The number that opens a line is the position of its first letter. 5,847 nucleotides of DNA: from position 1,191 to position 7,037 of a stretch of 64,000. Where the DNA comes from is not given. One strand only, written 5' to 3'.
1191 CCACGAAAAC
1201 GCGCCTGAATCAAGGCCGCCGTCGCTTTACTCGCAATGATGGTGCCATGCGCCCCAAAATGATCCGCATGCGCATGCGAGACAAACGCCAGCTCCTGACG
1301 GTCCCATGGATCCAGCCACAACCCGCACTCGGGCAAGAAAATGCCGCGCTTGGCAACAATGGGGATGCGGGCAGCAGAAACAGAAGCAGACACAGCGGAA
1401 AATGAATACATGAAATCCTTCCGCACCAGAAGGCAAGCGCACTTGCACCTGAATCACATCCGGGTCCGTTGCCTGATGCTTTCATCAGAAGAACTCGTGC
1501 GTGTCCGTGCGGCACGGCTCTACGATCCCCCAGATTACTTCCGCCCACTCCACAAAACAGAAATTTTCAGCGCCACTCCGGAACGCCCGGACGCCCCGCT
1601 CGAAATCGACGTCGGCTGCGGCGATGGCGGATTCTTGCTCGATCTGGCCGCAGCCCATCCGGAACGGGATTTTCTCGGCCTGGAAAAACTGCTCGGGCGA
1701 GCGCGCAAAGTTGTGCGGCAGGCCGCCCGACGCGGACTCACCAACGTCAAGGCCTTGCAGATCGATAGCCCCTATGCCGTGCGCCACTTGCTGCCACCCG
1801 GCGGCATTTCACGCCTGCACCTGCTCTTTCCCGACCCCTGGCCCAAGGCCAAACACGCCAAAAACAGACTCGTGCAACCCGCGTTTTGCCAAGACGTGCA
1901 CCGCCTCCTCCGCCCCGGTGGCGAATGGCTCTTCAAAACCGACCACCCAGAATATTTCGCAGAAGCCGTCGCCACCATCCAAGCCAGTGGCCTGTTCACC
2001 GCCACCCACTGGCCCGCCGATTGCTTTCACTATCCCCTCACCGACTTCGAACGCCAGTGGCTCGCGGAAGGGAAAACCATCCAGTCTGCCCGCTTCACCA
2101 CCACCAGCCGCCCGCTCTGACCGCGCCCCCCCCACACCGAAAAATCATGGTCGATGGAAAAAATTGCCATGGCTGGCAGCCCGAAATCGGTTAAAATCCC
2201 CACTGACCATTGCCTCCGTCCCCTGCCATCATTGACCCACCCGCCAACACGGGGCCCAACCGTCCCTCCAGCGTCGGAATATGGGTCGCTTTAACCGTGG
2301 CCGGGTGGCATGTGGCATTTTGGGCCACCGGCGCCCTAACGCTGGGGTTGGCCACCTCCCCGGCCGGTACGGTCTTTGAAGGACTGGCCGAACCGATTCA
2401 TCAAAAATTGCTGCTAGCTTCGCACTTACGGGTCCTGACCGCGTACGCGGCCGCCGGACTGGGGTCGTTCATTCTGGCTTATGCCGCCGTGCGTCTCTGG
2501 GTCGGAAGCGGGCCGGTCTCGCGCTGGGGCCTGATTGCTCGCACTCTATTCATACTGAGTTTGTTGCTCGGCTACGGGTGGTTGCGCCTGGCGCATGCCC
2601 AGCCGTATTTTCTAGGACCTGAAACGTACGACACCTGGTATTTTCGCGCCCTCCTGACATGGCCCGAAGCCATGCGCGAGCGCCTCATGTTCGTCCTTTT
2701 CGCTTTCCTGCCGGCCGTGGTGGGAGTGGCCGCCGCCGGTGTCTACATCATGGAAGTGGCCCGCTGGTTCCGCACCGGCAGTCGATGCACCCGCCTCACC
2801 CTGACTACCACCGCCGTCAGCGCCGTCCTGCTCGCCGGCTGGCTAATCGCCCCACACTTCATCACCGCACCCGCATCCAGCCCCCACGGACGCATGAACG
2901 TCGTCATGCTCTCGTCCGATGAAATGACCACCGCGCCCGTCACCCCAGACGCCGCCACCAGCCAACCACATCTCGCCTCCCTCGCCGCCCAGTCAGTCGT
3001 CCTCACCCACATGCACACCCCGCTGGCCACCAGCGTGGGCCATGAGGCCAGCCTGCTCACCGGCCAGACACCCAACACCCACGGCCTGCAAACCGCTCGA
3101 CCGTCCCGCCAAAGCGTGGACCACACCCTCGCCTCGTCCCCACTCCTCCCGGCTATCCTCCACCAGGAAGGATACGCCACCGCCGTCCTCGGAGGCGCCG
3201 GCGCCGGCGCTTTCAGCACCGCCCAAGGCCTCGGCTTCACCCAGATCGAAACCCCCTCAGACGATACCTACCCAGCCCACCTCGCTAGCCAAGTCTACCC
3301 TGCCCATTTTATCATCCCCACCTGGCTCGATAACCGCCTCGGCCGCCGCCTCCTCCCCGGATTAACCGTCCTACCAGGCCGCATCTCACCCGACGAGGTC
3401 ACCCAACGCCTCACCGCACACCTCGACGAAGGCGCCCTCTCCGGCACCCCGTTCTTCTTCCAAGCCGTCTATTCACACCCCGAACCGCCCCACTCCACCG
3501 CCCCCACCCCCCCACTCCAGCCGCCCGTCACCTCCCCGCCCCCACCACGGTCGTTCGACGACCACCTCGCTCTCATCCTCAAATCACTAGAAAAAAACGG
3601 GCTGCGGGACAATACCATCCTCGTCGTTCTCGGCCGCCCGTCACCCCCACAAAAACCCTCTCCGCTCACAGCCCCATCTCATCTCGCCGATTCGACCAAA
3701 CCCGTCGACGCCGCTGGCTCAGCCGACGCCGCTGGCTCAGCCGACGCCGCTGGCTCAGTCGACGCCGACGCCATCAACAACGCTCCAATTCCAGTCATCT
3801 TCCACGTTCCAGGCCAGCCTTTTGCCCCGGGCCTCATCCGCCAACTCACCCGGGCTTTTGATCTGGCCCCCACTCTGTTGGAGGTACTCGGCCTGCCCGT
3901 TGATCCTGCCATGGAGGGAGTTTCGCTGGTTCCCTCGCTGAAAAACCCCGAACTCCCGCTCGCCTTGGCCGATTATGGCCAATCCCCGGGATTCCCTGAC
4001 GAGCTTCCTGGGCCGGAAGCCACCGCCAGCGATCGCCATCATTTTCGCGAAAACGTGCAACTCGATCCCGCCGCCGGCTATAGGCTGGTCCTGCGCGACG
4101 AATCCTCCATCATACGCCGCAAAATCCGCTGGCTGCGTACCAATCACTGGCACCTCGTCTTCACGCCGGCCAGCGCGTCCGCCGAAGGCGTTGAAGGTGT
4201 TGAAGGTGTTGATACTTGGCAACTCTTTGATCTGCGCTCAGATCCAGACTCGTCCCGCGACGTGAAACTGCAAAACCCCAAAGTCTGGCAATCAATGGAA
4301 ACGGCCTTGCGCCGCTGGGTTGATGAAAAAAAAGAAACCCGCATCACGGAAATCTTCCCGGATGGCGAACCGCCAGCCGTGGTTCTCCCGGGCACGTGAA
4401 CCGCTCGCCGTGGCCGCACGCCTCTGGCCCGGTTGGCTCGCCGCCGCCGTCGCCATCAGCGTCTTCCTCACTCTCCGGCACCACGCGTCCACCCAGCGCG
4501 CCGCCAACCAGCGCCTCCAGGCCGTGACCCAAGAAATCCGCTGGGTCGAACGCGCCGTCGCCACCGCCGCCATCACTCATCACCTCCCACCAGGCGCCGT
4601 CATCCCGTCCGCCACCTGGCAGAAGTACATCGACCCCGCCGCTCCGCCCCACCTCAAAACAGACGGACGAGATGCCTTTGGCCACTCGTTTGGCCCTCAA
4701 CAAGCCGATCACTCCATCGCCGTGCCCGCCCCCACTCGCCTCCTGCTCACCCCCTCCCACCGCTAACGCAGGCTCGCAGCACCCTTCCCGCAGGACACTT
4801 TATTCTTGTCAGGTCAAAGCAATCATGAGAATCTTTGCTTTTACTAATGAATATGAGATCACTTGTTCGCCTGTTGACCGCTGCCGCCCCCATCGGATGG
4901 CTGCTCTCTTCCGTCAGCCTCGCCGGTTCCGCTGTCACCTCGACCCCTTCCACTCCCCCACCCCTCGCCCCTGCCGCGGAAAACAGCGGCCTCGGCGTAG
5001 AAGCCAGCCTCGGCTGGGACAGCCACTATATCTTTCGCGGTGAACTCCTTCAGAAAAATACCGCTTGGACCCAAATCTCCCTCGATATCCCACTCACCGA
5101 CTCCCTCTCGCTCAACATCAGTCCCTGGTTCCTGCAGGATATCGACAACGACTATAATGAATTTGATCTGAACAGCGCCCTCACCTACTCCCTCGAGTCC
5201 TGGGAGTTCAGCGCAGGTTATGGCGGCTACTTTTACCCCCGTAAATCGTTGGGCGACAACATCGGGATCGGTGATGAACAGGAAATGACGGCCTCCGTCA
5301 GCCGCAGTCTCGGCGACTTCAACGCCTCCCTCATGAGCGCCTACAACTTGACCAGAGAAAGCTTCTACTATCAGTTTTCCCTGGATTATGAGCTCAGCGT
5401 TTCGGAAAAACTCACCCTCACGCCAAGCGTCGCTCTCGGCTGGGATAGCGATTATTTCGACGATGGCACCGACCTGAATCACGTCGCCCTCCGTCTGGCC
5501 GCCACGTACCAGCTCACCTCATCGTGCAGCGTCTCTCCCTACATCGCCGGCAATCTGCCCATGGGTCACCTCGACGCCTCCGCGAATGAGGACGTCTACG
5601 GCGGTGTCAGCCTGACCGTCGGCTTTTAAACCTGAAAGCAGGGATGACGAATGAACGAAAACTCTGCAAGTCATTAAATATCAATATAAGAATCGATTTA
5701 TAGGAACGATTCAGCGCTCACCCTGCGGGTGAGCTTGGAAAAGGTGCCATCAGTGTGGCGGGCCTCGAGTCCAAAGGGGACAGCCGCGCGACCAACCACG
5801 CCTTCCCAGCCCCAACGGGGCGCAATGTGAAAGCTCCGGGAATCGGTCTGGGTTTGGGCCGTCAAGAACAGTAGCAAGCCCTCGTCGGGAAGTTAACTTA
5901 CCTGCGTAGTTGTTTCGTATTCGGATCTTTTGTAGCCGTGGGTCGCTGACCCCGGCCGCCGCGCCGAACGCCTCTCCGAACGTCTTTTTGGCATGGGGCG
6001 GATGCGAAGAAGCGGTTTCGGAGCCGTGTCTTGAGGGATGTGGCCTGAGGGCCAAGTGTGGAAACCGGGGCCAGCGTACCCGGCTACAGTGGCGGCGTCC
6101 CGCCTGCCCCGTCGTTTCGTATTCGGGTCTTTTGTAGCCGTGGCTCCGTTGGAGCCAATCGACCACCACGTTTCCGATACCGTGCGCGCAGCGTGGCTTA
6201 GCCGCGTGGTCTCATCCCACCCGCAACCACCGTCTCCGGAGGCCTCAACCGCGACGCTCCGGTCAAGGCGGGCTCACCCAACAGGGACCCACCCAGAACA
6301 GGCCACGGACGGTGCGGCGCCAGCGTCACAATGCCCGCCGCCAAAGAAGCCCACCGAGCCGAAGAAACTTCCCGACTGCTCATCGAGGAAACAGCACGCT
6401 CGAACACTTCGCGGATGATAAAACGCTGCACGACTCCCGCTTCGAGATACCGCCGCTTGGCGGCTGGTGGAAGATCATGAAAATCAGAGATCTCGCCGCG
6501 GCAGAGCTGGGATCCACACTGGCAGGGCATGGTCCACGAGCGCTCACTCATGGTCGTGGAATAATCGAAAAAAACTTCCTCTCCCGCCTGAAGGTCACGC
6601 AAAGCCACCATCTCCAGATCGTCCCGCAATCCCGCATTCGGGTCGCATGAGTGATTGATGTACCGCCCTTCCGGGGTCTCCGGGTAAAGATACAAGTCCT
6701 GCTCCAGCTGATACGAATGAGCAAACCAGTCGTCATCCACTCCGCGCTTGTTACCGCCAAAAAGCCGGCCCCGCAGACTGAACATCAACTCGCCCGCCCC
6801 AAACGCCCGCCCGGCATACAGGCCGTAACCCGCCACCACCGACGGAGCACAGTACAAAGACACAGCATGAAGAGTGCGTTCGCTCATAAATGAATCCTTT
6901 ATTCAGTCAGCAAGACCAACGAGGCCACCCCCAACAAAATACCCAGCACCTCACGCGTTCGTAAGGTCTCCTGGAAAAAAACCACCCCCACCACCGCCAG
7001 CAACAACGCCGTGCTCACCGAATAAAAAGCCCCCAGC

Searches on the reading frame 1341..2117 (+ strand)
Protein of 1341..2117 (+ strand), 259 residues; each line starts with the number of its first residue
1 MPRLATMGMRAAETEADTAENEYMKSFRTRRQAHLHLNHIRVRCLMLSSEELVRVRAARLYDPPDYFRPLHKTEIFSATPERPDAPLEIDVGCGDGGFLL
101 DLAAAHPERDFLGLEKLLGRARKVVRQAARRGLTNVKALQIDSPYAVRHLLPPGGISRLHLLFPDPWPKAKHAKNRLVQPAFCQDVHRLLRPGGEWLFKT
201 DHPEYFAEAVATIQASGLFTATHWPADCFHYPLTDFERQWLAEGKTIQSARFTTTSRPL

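Call 9: search_protein_families(library=pfam, proteins=[window:1341-2117:+], max_evalue=0.001)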
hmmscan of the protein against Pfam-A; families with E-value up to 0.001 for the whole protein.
window:1341-2117:+ (259 aa): 3 families
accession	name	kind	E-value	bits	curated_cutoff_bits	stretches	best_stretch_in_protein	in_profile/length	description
PF02390.23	Methyltransf_4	-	1.2e-41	142.5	24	1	85-248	2-171/173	Putative methyltransferase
PF24675.1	NpmA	-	0.00011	22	60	1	88-136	27-79/214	16S rRNA (adenine(1408)-N(1))-methyltransferase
PF13649.12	Methyltransf_25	-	0.00013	23.1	27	0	90-142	3-54/97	Methyltransferase domain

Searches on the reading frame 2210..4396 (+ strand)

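Call 9: search_protein_families(library=pfam, proteins=[window:2210-4396:+], max_evalue=0.001)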
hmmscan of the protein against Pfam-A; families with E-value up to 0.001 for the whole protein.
window:2210-4396:+ (729 aa): 3 families
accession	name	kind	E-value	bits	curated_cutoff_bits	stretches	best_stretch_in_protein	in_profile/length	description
PF00884.28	Sulfatase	-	1.9e-14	54.1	25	1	247-561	21-300/301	Sulfatase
PF16347.10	SGSH_C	-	1.3e-05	25.9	29.3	0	527-579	18-70/154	N-sulphoglucosamine sulphohydrolase, C-terminal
PF01663.27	Phosphodiest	-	0.00092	19.3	23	0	232-293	2-62/342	Type I phosphodiesterase / nucleotide pyrophosphatase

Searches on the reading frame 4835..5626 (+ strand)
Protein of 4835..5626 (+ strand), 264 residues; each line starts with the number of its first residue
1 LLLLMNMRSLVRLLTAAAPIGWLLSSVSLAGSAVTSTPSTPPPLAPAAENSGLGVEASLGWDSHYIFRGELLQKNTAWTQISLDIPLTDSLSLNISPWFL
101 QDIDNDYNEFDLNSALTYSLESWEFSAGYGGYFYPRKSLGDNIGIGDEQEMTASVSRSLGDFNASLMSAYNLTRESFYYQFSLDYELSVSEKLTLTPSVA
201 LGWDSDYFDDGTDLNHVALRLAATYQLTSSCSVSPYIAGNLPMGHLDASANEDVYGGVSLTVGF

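Call 9: search_protein_families(library=pfam, proteins=[window:4835-5626:+], max_evalue=0.001)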
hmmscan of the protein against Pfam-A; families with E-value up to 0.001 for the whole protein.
window:4835-5626:+ (264 aa): 1 family
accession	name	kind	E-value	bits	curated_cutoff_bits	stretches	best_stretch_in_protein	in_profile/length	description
PF10677.15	DUF2490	-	0.00089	19.5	29.8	0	76-131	2-59/186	Protein of unknown function (DUF2490)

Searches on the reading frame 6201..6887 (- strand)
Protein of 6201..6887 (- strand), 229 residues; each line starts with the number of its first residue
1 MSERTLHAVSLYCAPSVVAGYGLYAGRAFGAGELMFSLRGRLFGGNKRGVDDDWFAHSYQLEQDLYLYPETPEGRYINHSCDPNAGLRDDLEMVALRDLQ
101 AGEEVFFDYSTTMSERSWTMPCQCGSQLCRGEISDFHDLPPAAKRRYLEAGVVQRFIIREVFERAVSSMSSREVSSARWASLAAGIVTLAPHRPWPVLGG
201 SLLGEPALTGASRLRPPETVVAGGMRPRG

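Call 9: search_protein_families(library=pfam, proteins=[window:6201-6887:-], max_evalue=0.001)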
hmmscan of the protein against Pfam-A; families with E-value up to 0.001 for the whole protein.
window:6201-6887:- (229 aa): 1 family
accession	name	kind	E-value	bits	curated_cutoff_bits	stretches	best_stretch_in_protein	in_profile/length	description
PF00856.33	SET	-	4.3e-12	46.8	22.4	1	20-110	1-105/105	SET domain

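Call 50: search_protein_families(library=ncbifam, proteins=[window:6201-6887:-], max_evalue=0.1)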
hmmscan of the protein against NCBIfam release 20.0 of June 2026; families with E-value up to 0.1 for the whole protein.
window:6201-6887:- (229 aa): 0 families
